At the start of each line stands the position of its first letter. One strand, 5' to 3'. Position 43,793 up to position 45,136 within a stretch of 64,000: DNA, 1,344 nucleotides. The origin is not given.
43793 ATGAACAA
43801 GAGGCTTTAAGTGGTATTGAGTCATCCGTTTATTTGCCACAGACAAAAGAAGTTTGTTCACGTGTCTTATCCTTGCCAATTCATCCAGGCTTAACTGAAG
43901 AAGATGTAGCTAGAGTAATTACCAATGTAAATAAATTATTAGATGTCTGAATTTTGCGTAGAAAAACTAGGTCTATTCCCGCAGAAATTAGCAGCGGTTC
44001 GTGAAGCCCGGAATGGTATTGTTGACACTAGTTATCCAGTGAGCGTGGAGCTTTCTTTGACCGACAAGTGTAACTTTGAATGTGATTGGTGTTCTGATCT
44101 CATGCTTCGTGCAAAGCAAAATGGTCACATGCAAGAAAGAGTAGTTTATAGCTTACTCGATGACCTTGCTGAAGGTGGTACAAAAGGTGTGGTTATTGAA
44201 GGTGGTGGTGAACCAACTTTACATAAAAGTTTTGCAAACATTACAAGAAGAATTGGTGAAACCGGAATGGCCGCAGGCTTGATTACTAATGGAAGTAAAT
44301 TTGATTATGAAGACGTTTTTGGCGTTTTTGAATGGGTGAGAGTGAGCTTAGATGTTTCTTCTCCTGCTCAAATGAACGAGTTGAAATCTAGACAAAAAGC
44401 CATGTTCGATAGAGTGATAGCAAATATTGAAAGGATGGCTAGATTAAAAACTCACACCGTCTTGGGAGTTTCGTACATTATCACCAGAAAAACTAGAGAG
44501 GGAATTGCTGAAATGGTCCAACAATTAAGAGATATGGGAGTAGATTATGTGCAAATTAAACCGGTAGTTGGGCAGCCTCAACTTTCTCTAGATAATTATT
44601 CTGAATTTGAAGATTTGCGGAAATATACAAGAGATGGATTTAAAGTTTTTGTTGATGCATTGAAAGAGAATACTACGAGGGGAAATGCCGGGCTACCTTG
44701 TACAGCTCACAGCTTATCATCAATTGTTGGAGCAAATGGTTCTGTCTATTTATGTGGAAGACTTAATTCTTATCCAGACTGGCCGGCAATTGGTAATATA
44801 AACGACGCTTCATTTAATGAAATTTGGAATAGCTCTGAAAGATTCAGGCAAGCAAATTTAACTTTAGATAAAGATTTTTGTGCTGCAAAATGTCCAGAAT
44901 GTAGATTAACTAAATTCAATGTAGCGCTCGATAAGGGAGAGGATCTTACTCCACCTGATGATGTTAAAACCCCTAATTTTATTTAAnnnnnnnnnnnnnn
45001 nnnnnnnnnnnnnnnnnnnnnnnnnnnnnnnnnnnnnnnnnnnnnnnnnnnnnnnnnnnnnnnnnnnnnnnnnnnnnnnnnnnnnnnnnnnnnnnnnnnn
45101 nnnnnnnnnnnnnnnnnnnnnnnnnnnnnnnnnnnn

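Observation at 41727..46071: AT-AT-rSAM-rSAM block mirrors the radical-SAM-dehydrogenase plus aminotransferase logic of butirosin biosynthesis (BtrN/BtrS)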

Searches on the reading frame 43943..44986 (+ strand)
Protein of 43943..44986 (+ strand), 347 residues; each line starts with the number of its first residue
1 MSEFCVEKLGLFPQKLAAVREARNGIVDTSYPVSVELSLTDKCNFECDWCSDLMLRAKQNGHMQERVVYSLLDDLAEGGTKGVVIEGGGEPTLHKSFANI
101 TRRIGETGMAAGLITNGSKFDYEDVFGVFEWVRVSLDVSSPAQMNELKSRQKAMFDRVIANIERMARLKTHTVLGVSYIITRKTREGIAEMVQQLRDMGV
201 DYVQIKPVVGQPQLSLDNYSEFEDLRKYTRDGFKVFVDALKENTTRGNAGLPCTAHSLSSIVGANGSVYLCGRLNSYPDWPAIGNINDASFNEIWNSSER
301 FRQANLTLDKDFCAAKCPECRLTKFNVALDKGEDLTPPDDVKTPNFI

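Call 4: search_protein_families(library=pfam, proteins=[window:43943-44986:+], max_evalue=0.01)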
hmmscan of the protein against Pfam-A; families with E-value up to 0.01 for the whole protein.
window:43943-44986:+ (347 aa): 3 families
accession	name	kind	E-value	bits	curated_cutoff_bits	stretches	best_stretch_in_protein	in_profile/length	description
PF04055.27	Radical_SAM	-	4.9e-12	46.8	29.5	1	38-194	2-165/166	Radical SAM superfamily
PF13186.11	SPASM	-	1.6e-09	38.3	21.5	1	253-320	1-66/67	Iron-sulfur cluster-binding domain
PF13353.11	Fer4_12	-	0.0034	18.1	22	1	41-122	13-96/137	4Fe-4S single cluster domain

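Call 5: search_protein_families(library=ncbifam, proteins=[window:43943-44986:+], max_evalue=0.01)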
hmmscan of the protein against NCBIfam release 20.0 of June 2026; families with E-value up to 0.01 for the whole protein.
window:43943-44986:+ (347 aa): 59 families (the best 25 are shown)
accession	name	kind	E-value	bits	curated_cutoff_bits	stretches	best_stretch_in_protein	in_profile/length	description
TIGR04317.1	W_rSAM_matur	equivalog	3.5e-23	82.3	380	1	37-323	8-316/349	tungsten cofactor oxidoreductase radical SAM maturase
NF050035.1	rSAM_WgK_link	exception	3.9e-17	62.3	650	2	30-192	6-168/367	radical SAM/SPASM peptide maturase WgkB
TIGR04051.1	rSAM_NirJ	equivalog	6.2e-17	61.6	515.45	1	37-206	6-174/354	heme d1 biosynthesis radical SAM protein NirJ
TIGR04347.1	pseudo_SAM_Halo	equivalog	6.6e-17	61.8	525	1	30-202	36-206/390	TIGR04347 family pseudo-SAM/SPASM protein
TIGR02666.1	moaA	equivalog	6.9e-15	54.8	284.05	1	36-211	13-198/336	GTP 3',8-cyclase MoaA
NF047865.1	rSAM_PapB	equivalog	3.3e-14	52.9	340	1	34-314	4-304/330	PapB family radical SAM/SPASM ranthipeptide maturase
NF038283.1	viperin_w_prok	equivalog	4.7e-14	52.2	180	1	34-224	3-211/281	viperin family antiviral radical SAM protein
TIGR04546.1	rSAM_ahbC_deAc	equivalog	5.1e-14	51.9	650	1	35-203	41-208/390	12,18-didecarboxysiroheme deacetylase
TIGR04545.1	rSAM_ahbD_hemeb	equivalog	4.1e-13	49.5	500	2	38-201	5-168/339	heme b synthase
NF033640.1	N_Twi_rSAM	subfamily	4.1e-13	49.2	170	1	88-220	180-322/398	twitch domain-containing radical SAM protein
TIGR03942.1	sulfatase_rSAM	equivalog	1.4e-12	47.4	349.45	1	40-324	8-318/363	anaerobic sulfatase maturase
TIGR02668.1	moaA_archaeal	equivalog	2.8e-12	46.2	325.25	1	34-210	11-188/303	GTP 3',8-cyclase MoaA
TIGR04133.1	rSAM_w_lipo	hypoth_equivalog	4.1e-12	45.7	425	1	39-314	30-319/350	TIGR04133 family radical SAM/SPASM protein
TIGR04054.1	rSAM_NirJ1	equivalog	1.3e-11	43.8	650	1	20-203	24-205/387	putative heme d1 biosynthesis radical SAM protein NirJ1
TIGR03470.1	HpnH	equivalog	1.4e-11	44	225.05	1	30-209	25-201/318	adenosyl-hopene transferase HpnH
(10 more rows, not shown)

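Call 8: search_solved_structures(query=window:43943-44986:+, max_evalue=1, show_alignments=2)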
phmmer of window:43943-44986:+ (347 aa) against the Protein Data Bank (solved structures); distinct sequences matched with E-value up to 1: 32.
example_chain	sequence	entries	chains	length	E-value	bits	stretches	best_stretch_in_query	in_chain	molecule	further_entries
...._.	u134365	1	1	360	3.8e-06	29.7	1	37-169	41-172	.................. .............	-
7voc_C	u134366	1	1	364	3.9e-06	29.6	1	37-169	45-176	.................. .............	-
6c8v_A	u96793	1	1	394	3e-05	26.7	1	31-118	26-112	Coenzyme PQQ synthesis protein E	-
6efn_A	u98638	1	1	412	0.0005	22.7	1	24-200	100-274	Sporulation killing factor maturation protein SkfB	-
4m7t_A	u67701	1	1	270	0.011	18.3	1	34-97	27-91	BtrN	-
8ai3_A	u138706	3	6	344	0.012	18.2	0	31-99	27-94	Putative peptide biosynthesis protein YydG | Radical SAM core domain-containing protein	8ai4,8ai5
8ai6_A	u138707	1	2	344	0.012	18.2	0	31-99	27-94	Putative peptide biosynthesis protein YydG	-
8ai1_A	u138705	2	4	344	0.012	18.2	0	31-99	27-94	Putative peptide biosynthesis protein YydG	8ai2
4m7s_A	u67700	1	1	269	0.015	17.8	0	35-97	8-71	BtrN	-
2fb2_A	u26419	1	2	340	0.022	17.3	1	35-120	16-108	Molybdenum cofactor biosynthesis protein A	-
1tv7_A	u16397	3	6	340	0.022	17.3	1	35-120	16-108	Molybdenum cofactor biosynthesis protein A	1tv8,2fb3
8hzv_A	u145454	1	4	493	0.029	16.9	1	30-198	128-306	Radical S-Adenosyl-L-methionine Enzyme DesII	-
8hzy_A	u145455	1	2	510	0.031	16.8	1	30-198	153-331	DesII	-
5tgs_A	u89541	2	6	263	0.062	15.8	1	40-137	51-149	7-carboxy-7-deazaguanine synthase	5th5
7wzv_A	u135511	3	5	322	0.083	15.4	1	30-118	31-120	4Fe-4S cluster-binding domain-containing protein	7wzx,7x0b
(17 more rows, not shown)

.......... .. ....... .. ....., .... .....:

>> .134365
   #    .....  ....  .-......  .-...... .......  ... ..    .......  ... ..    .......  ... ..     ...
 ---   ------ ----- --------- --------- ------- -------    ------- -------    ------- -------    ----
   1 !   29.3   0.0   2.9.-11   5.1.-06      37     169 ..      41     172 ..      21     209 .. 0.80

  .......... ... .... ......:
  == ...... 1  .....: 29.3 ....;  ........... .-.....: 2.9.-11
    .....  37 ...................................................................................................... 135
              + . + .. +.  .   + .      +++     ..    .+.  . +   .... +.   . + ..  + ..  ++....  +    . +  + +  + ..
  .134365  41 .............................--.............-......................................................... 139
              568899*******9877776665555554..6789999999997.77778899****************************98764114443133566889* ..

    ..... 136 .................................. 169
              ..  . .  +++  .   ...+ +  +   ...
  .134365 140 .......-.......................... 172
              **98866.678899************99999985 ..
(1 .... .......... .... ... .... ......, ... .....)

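Call 11: find_homologous_proteins(query=window:43943-44986:+, max_evalue=0.00001)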
Query window:43943-44986:+ (347 aa): 509 proteins with E <= 0.00001 among 2804 candidates; the best 120 are listed.
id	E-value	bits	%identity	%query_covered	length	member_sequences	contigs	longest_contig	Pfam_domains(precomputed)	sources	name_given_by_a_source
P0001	3.5e-234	794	100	100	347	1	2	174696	PF13186.12,PF04055.28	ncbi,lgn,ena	-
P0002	1.0e-179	615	76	100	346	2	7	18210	PF13186.12,PF04055.28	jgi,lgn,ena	-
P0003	7.2e-165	566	68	100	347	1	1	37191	PF13186.12,PF04055.28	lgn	-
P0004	5.4e-121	422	54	100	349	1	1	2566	PF13186.12,PF04055.28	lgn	-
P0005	2.6e-120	420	54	100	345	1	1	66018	PF13186.12,PF04055.28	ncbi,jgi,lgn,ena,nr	ncbi:radical SAM protein [Patescibacteria group bacterium]|nr:radical SAM protein [Patescibacteria g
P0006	9.2e-119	415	54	100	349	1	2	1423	PF13186.12,PF04055.28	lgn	-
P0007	1.1e-113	398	51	100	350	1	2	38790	PF13186.12,PF04055.28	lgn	-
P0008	1.8e-110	388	50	100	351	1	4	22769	PF13186.12,PF04055.28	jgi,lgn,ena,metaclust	metaclust:\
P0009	1.4e-108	381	51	100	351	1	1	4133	PF13186.12,PF04055.28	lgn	-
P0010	1.8e-105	371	48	100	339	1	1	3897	PF13186.12,PF04055.28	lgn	-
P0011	2.9e-104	367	50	100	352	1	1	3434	PF13186.12,PF04055.28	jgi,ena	-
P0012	1.4e-102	362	48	100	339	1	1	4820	PF13186.12,PF04055.28,PF13353.12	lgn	-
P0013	3.3e-100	354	46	99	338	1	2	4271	PF13186.12,PF04055.28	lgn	-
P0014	9.5e-100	352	46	99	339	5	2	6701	PF13186.12,PF04055.28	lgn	-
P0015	6.1e-99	350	45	99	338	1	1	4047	PF13186.12,PF04055.28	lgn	-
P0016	6.4e-99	350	45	100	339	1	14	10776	PF13186.12,PF04055.28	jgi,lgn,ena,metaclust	metaclust:\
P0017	6.7e-99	350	46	100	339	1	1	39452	PF13186.12,PF04055.28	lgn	-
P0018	1.5e-98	348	46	99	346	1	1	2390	PF13186.12,PF04055.28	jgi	jgi:radical SAM protein with 4Fe4S-binding SPASM domain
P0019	5.7e-97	343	47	95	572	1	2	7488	PF13186.12,PF04055.28,PF12804.14,PF02348.26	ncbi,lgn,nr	ncbi:MAG: radical SAM protein [Candidatus Rokubacteria bacterium]|nr:radical SAM protein [Candidatus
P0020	1.1e-93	332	45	99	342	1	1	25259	PF13186.12,PF04055.28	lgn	-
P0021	2.2e-93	331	45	99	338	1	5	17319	PF13186.12,PF04055.28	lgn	-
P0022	2.3e-93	331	45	99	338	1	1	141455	PF13186.12,PF04055.28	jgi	jgi:radical SAM protein with 4Fe4S-binding SPASM domain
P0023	4.3e-93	330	45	99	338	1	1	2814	PF13186.12,PF04055.28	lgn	-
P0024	4.4e-93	330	48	99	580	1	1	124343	PF13186.12,PF04055.28,PF12804.14,PF02348.26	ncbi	-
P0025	5.8e-93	330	45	99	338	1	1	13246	PF13186.12,PF04055.28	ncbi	ncbi:radical SAM protein [Patescibacteria group bacterium]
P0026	3.8e-92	327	45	100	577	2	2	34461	PF13186.12,PF04055.28,PF02348.26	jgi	-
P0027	1.2e-91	326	45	100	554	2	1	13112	PF13186.12,PF04055.28,PF02348.26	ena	-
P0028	1.4e-91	325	46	99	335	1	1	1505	PF13186.12,PF04055.28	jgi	jgi:radical SAM protein with 4Fe4S-binding SPASM domain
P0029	1.5e-91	325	46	99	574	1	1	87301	PF13186.12,PF04055.28,PF02348.26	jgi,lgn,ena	-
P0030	1.6e-91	325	46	100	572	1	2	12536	PF13186.12,PF04055.28,PF12804.14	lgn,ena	-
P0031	1.6e-91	325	47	99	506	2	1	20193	PF13186.12,PF04055.28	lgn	-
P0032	2.3e-91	325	45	97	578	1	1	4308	PF13186.12,PF04055.28,PF02348.26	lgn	-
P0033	2.4e-91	325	46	99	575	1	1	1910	PF13186.12,PF04055.28,PF02348.26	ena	-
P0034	2.5e-91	325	47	99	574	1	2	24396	PF13186.12,PF04055.28,PF02348.26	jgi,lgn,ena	jgi:radical SAM protein with 4Fe4S-binding SPASM domain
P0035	2.7e-91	325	49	99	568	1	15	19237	PF13186.12,PF04055.28,PF02348.26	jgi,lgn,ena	-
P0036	2.7e-91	325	45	99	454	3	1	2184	PF13186.12,PF04055.28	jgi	jgi:radical SAM protein with 4Fe4S-binding SPASM domain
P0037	4.5e-91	324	48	99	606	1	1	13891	PF13186.12,PF04055.28,PF02348.26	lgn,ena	-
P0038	6.1e-91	323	45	99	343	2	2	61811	PF13186.12,PF04055.28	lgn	-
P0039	6.7e-91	323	45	99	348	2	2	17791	PF13186.12,PF04055.28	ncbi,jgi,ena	-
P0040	8.0e-91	323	44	100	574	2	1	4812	PF13186.12,PF04055.28,PF02348.26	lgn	-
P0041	9.5e-91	323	48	95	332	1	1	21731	PF13186.12,PF04055.28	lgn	-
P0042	1.7e-90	322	48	95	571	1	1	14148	PF13186.12,PF04055.28,PF12804.14,PF02348.26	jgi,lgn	jgi:radical SAM protein with 4Fe4S-binding SPASM domain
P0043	1.7e-90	322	48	100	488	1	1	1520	PF13186.12,PF04055.28,PF13353.12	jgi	jgi:radical SAM protein with 4Fe4S-binding SPASM domain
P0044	2.8e-90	321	44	100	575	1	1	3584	PF13186.12,PF04055.28,PF02348.26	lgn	-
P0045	3.2e-90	321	45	100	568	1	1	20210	PF13186.12,PF04055.28,PF02348.26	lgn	-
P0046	3.5e-90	321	45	99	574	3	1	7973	PF13186.12,PF04055.28,PF02348.26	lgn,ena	-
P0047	4.0e-90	321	42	100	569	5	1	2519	PF13186.12,PF04055.28,PF02348.26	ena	-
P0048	5.4e-90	320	44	100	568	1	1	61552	PF13186.12,PF04055.28,PF02348.26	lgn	-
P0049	6.3e-90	320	46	99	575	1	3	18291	PF13186.12,PF04055.28,PF02348.26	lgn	-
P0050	6.5e-90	320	47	95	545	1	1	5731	PF13186.12,PF04055.28,PF02348.26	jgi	-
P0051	6.8e-90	320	48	99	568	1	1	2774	PF13186.12,PF04055.28,PF02348.26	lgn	-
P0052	7.2e-90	320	45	99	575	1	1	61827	PF13186.12,PF04055.28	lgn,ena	-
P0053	8.6e-90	320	44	99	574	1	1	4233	PF13186.12,PF04055.28,PF12804.14,PF02348.26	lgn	-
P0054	9.1e-90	319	44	93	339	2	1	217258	PF13186.12,PF04055.28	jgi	jgi:radical SAM protein with 4Fe4S-binding SPASM domain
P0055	1.2e-89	319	46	99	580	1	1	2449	PF13186.12,PF04055.28,PF02348.26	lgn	-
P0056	1.4e-89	319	44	100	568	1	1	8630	PF13186.12,PF04055.28,PF02348.26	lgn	-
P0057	1.9e-89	318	45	99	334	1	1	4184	PF13186.12,PF04055.28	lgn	-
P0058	5.0e-89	317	44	99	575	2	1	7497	PF13186.12,PF04055.28,PF02348.26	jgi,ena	-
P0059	6.4e-89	317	44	100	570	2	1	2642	PF13186.12,PF04055.28,PF12804.14,PF02348.26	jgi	jgi:radical SAM protein with 4Fe4S-binding SPASM domain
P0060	7.7e-89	316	46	99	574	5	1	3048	PF13186.12,PF04055.28,PF02348.26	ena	-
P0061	7.8e-89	316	46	100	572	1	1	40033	PF13186.12,PF04055.28,PF02348.26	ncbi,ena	-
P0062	8.5e-89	316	45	94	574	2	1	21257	PF13186.12,PF04055.28,PF02348.26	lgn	-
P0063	9.2e-89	316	46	95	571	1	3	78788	PF13186.12,PF04055.28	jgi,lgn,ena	-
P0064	9.2e-89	316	45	99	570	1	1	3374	PF13186.12,PF04055.28,PF02348.26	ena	-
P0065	9.4e-89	316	43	99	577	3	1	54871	PF13186.12,PF04055.28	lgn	-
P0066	1.6e-88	315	45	100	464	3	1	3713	PF13186.12,PF04055.28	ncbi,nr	ncbi:MAG: radical SAM protein, partial [Proteobacteria bacterium]|nr:radical SAM protein [Pseudomona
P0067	3.0e-88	314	43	99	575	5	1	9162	PF13186.12,PF04055.28,PF02348.26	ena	-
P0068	3.2e-88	314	47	99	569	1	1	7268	PF13186.12,PF04055.28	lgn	-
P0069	3.7e-88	314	46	99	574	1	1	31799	PF13186.12,PF04055.28,PF02348.26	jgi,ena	jgi:spore coat polysaccharide biosynthesis protein SpsF (cytidylyltransferase family)/MoaA/NifB/PqqE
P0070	3.8e-88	314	44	100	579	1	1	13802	PF13186.12,PF04055.28,PF02348.26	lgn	-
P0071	4.5e-88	314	47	99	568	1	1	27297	PF13186.12,PF04055.28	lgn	-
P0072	4.9e-88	314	44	95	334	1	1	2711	PF13186.12,PF04055.28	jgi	-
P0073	5.7e-88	314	44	100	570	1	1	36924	PF13186.12,PF04055.28,PF02348.26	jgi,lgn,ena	-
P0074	6.4e-88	313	42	100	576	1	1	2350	PF13186.12,PF04055.28,PF02348.26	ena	-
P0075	7.1e-88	313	44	99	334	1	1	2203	PF13186.12,PF04055.28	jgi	jgi:radical SAM protein with 4Fe4S-binding SPASM domain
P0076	7.7e-88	313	47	99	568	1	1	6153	PF13186.12,PF04055.28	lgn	-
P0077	9.7e-88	313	44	99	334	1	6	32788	PF13186.12,PF04055.28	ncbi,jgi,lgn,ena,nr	ncbi:MAG TPA: radical SAM protein [bacterium]|nr:radical SAM protein [bacterium] HOL47823.1 radical 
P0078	1.1e-87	313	44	99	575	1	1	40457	PF13186.12,PF04055.28,PF02348.26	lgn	-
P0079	1.2e-87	313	43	100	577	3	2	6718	PF13186.12,PF04055.28,PF02348.26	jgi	-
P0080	1.4e-87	312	44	96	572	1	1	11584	PF13186.12,PF04055.28,PF02348.26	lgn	-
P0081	1.5e-87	312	43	100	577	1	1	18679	PF13186.12,PF04055.28,PF02348.26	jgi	jgi:radical SAM protein with 4Fe4S-binding SPASM domain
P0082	1.8e-87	312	43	99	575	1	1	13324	PF13186.12,PF04055.28,PF02348.26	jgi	jgi:spore coat polysaccharide biosynthesis protein SpsF (cytidylyltransferase family)/MoaA/NifB/PqqE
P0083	1.9e-87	312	45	99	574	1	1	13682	PF13186.12,PF04055.28,PF02348.26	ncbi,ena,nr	ncbi:MAG: radical SAM protein [Bacteroidales bacterium]|nr:radical SAM protein [Bacteroidales bacter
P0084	2.5e-87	311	45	99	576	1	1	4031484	PF13186.12,PF04055.28,PF02348.26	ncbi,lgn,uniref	ncbi:radical SAM protein [Pseudodesulfovibrio sp.]|uniref:radical SAM protein n=1 Tax=unclassified P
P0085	2.9e-87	311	46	93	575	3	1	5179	PF13186.12,PF04055.28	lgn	-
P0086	3.1e-87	311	43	100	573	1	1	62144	PF13186.12,PF04055.28,PF02348.26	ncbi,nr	ncbi:MAG: radical SAM protein [Nitrospirae bacterium]|nr:radical SAM protein [Nitrospirota bacterium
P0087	3.3e-87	311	43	100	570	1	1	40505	PF13186.12,PF04055.28,PF02348.26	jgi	jgi:radical SAM protein with 4Fe4S-binding SPASM domain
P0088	4.2e-87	311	42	100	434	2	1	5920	PF13186.12,PF04055.28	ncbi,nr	ncbi:MAG: radical SAM protein, partial [Candidatus Scalindua sp.]|nr:radical SAM protein [Candidatus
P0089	4.3e-87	311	44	100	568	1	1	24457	PF13186.12,PF04055.28,PF02348.26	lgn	-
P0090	4.4e-87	311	43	99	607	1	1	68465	PF13186.12,PF04055.28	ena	-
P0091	4.9e-87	310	45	100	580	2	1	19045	PF13186.12,PF04055.28,PF02348.26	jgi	jgi:spore coat polysaccharide biosynthesis protein SpsF (cytidylyltransferase family)/MoaA/NifB/PqqE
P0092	5.3e-87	310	43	99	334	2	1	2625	PF13186.12,PF04055.28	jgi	-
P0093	8.4e-87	310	45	98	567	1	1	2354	PF13186.12,PF04055.28,PF02348.26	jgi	jgi:radical SAM protein with 4Fe4S-binding SPASM domain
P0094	9.9e-87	309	46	99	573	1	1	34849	PF13186.12,PF04055.28,PF02348.26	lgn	-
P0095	1.1e-86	309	44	100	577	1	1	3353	PF13186.12,PF04055.28,PF02348.26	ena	-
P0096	1.2e-86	309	46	100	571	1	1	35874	PF13186.12,PF04055.28,PF12804.14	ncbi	-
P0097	1.3e-86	309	43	99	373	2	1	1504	PF13186.12,PF04055.28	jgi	jgi:MoaA/NifB/PqqE/SkfB family radical SAM enzyme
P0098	1.7e-86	309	43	100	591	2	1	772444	PF13186.12,PF04055.28,PF02348.26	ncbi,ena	-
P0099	1.7e-86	309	44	95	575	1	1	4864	PF13186.12,PF04055.28,PF02348.26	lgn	-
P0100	2.2e-86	308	43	100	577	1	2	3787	PF13186.12,PF04055.28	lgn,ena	-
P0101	2.7e-86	308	44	95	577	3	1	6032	PF13186.12,PF04055.28,PF02348.26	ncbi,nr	ncbi:MAG: radical SAM protein [Spirochaetes bacterium]|nr:radical SAM protein [Spirochaetota bacteri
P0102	2.8e-86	308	45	100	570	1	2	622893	PF04055.28,PF12804.14,PF02348.26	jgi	jgi:spore coat polysaccharide biosynthesis protein SpsF (cytidylyltransferase family)/MoaA/NifB/PqqE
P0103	2.8e-86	308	44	100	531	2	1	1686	PF13186.12,PF04055.28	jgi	jgi:radical SAM protein with 4Fe4S-binding SPASM domain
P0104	2.9e-86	308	44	100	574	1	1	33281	PF13186.12,PF04055.28,PF02348.26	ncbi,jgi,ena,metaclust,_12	metaclust:\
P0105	4.0e-86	307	45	100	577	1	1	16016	PF13186.12,PF04055.28,PF12804.14,PF02348.26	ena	-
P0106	8.1e-86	306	42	100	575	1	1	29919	PF13186.12,PF04055.28,PF02348.26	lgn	-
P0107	8.7e-86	306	42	100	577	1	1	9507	PF13186.12,PF04055.28,PF02348.26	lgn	-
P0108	8.9e-86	306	46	95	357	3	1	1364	PF13186.12,PF04055.28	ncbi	-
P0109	1.0e-85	306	44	100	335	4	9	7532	PF13186.12,PF04055.28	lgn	-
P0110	1.5e-85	306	43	100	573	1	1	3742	PF13186.12,PF04055.28,PF02348.26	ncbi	-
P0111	1.7e-85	305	45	100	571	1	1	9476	PF13186.12,PF04055.28,PF02348.26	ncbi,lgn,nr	ncbi:MAG: radical SAM protein [Planctomycetes bacterium]|nr:radical SAM protein [Planctomycetota bac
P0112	1.8e-85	305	45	95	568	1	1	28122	PF13186.12,PF04055.28,PF02348.26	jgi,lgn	jgi:MoaA/NifB/PqqE/SkfB family radical SAM enzyme/spore coat polysaccharide biosynthesis protein Sps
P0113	1.9e-85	305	44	99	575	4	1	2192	PF13186.12,PF04055.28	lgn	-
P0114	2.1e-85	305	44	100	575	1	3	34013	PF13186.12,PF04055.28,PF02348.26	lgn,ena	-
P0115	2.2e-85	305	43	99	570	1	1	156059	PF13186.12,PF04055.28,PF02348.26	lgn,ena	-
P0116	2.5e-85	305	46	95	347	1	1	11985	PF13186.12,PF04055.28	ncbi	-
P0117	2.8e-85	305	43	100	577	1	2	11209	PF13186.12,PF04055.28,PF12804.14,PF02348.26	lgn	-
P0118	3.0e-85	305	42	100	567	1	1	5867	PF13186.12,PF04055.28,PF02348.26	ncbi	-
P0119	4.6e-85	304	43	99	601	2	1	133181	PF13186.12,PF04055.28,PF02348.26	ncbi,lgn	-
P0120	4.9e-85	304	45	99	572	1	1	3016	PF13186.12,PF04055.28,PF02348.26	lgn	-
